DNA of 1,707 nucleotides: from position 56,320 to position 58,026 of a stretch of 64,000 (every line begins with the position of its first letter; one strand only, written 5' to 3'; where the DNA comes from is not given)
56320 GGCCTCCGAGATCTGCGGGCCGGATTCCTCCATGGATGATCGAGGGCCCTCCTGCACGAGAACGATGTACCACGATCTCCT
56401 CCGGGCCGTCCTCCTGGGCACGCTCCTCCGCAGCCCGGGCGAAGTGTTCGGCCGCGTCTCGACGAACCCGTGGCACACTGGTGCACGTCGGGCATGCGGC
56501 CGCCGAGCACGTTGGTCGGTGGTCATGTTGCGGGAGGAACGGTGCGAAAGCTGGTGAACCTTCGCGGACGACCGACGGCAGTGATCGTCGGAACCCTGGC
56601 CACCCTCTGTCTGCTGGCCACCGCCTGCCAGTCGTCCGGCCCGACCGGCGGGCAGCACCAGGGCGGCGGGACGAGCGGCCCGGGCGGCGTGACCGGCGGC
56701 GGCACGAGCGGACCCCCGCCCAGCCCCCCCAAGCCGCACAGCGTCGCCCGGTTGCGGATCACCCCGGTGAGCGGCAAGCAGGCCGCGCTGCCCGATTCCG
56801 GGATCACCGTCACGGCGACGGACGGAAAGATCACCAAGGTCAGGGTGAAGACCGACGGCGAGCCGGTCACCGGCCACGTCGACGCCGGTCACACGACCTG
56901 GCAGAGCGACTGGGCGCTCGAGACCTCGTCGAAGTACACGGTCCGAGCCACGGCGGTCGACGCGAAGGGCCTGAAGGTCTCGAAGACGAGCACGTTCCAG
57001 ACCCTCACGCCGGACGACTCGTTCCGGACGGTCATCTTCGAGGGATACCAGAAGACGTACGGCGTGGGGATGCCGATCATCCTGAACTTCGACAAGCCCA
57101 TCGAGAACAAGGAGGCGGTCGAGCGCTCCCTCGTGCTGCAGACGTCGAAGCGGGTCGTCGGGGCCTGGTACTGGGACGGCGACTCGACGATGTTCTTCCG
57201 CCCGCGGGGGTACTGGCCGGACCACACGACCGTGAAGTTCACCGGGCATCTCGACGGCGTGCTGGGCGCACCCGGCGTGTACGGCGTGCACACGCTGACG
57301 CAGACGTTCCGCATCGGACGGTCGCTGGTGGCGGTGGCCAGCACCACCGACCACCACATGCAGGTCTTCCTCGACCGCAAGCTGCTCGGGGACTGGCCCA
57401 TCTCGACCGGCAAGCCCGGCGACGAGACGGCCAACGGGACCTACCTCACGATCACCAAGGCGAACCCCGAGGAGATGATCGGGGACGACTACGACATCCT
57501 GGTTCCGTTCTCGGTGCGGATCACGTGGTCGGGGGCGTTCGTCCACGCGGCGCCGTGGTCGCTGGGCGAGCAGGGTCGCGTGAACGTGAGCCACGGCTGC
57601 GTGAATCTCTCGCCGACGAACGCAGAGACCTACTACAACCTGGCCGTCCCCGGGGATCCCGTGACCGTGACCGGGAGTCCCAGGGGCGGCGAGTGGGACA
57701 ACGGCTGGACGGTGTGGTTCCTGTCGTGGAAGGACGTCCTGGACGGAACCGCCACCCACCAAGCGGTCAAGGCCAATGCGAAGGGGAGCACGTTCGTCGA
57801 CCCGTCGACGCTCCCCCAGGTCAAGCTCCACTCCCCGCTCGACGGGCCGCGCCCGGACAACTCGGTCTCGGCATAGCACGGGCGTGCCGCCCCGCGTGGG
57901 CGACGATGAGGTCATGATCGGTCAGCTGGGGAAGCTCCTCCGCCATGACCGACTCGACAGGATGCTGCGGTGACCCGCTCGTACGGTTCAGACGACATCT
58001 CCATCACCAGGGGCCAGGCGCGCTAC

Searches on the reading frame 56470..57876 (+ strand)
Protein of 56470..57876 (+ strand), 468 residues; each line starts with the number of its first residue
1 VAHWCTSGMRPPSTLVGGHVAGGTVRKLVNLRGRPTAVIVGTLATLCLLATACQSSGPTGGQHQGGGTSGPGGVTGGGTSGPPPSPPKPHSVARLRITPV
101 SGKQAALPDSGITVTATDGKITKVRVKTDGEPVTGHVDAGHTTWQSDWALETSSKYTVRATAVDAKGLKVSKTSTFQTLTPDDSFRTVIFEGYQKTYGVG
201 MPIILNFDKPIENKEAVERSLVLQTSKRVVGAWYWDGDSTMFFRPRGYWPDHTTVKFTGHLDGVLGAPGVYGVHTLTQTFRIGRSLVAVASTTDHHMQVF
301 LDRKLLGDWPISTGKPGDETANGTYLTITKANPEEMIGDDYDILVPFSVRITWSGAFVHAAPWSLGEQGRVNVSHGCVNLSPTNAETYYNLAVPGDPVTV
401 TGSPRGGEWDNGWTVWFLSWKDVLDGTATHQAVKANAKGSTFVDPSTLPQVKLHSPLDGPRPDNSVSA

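Call 39: search_protein_families(library=pfam, proteins=[window:56470-57876:+], max_evalue=0.00001)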
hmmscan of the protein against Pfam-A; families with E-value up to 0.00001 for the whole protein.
window:56470-57876:+ (468 aa): 2 families
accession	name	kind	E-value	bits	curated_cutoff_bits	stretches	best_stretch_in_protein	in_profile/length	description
PF17964.7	Big_10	-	1.2e-45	156.1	22.9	1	107-264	5-163/164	Bacterial Ig domain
PF03734.19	YkuD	-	8e-17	62.6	23.4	1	288-400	4-146/146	L,D-transpeptidase catalytic domain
